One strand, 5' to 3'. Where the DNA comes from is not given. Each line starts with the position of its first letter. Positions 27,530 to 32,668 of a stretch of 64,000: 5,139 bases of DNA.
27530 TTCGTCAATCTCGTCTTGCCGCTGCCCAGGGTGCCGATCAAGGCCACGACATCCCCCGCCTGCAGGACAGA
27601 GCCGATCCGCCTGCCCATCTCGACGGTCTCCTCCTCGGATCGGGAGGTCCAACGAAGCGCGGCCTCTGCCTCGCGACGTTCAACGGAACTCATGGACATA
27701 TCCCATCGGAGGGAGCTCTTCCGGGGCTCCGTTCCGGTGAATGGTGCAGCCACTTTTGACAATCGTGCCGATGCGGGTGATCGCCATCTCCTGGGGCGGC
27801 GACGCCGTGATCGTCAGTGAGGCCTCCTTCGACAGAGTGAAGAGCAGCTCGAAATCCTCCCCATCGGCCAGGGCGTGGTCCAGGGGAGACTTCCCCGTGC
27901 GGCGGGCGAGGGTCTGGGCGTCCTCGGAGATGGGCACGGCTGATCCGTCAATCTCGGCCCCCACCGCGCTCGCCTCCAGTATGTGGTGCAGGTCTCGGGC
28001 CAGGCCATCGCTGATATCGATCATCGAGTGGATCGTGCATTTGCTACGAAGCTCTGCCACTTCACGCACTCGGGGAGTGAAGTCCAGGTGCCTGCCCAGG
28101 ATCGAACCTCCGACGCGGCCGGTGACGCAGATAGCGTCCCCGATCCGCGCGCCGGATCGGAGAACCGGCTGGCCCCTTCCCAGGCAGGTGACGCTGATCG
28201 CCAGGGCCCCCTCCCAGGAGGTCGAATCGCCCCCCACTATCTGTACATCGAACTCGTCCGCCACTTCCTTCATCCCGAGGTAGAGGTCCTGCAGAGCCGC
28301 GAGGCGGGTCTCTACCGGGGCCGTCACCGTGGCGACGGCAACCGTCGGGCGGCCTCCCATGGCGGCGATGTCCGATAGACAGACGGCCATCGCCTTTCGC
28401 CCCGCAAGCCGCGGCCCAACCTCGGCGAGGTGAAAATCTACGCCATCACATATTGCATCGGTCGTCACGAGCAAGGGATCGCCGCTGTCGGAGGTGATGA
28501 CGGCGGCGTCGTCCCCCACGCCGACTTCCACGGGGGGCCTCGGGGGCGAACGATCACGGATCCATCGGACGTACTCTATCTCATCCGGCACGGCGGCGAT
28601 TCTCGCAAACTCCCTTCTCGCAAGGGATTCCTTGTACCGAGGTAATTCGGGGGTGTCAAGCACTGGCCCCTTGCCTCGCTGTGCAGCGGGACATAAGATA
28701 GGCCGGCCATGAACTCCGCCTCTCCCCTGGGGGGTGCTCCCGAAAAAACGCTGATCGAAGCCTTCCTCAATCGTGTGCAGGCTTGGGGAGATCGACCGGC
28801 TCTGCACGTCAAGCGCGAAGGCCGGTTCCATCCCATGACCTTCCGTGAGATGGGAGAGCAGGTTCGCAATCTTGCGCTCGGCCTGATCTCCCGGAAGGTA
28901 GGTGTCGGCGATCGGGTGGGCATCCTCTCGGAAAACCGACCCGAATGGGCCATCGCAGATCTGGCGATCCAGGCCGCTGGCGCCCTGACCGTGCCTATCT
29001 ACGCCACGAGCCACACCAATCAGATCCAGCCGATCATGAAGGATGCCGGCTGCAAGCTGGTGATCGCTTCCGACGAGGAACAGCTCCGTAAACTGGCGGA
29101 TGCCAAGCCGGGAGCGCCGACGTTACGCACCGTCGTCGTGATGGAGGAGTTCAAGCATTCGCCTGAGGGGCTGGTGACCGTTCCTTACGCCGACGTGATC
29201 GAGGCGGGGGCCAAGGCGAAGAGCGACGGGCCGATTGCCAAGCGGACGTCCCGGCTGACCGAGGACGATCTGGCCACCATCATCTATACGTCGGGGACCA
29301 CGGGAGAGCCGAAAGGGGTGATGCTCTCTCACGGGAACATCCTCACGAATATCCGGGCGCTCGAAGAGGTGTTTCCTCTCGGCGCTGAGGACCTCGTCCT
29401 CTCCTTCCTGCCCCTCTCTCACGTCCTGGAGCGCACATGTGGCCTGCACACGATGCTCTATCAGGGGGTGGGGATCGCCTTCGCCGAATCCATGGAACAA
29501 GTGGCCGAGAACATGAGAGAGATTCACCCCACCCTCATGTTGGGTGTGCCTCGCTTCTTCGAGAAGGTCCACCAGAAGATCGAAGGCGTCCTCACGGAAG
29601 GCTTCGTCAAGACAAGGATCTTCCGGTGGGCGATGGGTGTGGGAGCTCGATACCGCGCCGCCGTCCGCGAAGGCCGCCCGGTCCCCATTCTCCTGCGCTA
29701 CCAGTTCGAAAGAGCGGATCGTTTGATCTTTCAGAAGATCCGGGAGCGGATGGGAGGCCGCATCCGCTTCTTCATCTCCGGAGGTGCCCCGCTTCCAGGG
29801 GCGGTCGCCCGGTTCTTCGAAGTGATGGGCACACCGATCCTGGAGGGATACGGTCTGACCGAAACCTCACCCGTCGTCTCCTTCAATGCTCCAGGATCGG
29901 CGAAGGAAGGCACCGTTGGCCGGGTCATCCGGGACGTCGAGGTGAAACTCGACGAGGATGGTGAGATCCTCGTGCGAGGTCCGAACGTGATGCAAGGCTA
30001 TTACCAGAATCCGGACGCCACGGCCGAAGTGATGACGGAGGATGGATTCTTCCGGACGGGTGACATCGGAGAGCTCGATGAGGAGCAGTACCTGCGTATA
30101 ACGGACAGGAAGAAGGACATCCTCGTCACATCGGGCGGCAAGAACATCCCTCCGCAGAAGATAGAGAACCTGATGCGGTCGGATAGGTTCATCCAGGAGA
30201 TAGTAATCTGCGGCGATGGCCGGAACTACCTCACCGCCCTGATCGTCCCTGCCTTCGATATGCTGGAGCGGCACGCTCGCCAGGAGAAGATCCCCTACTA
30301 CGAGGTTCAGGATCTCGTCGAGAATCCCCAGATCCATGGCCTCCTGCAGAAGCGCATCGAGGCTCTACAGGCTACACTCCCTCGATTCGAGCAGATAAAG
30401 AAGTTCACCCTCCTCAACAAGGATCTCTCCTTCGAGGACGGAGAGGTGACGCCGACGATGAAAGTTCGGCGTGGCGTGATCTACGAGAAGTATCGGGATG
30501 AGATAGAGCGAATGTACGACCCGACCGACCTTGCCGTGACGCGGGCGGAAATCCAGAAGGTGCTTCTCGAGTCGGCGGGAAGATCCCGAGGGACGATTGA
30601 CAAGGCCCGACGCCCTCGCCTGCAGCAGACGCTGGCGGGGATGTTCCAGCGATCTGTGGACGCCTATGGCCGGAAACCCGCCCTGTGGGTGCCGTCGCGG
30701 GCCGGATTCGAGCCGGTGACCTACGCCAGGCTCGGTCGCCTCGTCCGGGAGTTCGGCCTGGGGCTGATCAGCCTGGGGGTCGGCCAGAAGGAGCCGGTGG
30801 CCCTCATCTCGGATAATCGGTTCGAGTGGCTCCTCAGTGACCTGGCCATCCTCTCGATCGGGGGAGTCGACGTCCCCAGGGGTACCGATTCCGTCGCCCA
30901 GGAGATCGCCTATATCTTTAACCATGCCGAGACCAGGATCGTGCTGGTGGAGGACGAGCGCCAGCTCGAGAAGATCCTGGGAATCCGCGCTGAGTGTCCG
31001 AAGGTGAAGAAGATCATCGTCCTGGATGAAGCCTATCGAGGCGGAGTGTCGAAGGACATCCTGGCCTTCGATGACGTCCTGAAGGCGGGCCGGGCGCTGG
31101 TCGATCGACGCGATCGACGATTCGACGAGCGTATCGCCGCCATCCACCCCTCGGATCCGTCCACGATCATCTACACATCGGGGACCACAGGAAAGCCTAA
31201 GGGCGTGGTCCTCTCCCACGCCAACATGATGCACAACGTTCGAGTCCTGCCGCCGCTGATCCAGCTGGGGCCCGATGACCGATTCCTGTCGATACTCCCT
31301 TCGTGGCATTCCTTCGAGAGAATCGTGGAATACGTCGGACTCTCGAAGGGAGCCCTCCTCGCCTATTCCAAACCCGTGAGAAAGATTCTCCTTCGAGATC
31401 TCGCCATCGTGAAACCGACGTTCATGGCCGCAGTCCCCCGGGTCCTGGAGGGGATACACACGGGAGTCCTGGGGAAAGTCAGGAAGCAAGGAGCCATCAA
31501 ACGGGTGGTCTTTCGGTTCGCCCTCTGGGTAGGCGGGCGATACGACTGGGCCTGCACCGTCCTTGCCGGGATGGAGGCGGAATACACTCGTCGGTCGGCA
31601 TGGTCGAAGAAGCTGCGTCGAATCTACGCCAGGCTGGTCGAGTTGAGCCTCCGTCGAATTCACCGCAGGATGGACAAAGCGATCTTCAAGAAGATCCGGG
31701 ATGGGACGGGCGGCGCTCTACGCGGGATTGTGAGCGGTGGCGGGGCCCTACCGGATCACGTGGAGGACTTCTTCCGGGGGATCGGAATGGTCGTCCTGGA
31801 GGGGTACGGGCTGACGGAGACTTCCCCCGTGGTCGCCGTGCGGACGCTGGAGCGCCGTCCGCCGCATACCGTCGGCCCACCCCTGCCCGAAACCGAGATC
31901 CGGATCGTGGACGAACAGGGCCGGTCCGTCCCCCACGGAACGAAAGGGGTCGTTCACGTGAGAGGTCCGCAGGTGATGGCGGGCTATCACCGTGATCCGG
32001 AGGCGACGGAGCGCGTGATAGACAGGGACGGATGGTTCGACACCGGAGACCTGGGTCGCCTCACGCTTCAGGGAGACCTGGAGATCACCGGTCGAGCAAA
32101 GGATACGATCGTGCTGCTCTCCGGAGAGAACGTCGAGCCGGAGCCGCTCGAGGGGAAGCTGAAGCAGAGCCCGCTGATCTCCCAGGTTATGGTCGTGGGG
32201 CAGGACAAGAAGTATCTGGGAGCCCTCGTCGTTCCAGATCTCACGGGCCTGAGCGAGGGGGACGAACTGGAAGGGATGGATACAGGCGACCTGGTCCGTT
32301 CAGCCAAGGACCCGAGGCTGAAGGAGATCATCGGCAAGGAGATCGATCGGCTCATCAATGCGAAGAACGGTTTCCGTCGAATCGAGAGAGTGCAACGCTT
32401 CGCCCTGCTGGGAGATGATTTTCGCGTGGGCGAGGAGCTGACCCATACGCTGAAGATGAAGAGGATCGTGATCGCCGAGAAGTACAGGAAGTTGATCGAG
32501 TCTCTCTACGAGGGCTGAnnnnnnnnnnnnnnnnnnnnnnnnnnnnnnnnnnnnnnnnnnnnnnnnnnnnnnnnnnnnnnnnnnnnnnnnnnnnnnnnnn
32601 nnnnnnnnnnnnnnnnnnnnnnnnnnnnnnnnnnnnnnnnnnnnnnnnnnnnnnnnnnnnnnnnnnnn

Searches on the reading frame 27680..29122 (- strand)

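Call 8: search_protein_families(library=pfam, proteins=[window:27680-29122:-], max_evalue=0.01)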
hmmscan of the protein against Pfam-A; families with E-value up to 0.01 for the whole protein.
window:27680-29122:- (480 aa): 2 families
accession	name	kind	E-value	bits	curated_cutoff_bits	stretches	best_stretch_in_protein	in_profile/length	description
PF00586.29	AIRS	-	3.7e-23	82.5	24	1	203-316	1-111/112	AIR synthase related protein, N-terminal domain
PF02769.27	AIRS_C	-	3.4e-07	31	23.1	1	350-458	46-149/156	AIR synthase related protein, C-terminal domain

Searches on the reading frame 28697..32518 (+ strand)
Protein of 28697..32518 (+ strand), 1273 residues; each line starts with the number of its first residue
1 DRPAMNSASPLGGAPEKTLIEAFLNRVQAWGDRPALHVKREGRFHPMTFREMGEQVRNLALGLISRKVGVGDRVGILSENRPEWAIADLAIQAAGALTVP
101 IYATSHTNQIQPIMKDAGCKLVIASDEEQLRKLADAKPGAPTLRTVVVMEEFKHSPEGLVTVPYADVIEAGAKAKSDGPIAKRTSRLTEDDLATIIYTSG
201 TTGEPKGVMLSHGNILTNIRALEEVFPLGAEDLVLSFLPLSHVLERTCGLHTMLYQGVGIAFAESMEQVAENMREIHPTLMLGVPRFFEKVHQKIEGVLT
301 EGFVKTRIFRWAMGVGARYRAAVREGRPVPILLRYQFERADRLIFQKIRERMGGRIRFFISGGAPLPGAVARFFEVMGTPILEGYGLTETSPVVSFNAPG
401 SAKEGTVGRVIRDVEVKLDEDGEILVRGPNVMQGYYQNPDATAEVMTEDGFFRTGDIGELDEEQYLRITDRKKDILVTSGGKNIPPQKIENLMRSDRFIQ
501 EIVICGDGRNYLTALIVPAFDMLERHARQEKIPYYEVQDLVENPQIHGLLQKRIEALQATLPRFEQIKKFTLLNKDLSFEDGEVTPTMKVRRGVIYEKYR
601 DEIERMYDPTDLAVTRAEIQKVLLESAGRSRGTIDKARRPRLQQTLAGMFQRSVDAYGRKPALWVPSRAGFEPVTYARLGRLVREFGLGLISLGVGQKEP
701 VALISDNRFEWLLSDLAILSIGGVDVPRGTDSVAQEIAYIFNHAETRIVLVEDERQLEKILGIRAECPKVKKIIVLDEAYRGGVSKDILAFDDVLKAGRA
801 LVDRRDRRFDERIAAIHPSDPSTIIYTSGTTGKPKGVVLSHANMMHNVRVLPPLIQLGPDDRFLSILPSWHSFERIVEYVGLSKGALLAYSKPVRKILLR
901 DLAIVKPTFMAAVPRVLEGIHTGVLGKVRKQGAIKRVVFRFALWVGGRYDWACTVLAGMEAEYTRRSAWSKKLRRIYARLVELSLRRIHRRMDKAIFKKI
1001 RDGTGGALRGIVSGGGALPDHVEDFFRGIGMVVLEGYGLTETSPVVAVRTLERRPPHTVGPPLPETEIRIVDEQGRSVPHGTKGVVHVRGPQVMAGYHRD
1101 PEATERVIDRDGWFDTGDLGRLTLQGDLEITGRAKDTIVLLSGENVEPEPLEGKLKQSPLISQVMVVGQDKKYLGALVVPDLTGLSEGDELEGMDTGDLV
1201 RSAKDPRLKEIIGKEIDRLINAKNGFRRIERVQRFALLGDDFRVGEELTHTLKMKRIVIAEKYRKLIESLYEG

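Call 10: search_protein_families(library=pfam, proteins=[window:28697-32518:+], max_evalue=0.01)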
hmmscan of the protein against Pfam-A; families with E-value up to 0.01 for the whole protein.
window:28697-32518:+ (1273 aa): 2 families
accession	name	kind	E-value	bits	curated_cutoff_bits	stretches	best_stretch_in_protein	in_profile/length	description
PF00501.34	AMP-binding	-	5.2e-169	562.5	29.9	2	26-436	4-384/384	AMP-binding enzyme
PF23562.2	AMP-binding_C_3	-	8.1e-28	97.7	20.8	2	474-609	2-122/124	AMP-binding enzyme C-terminal domain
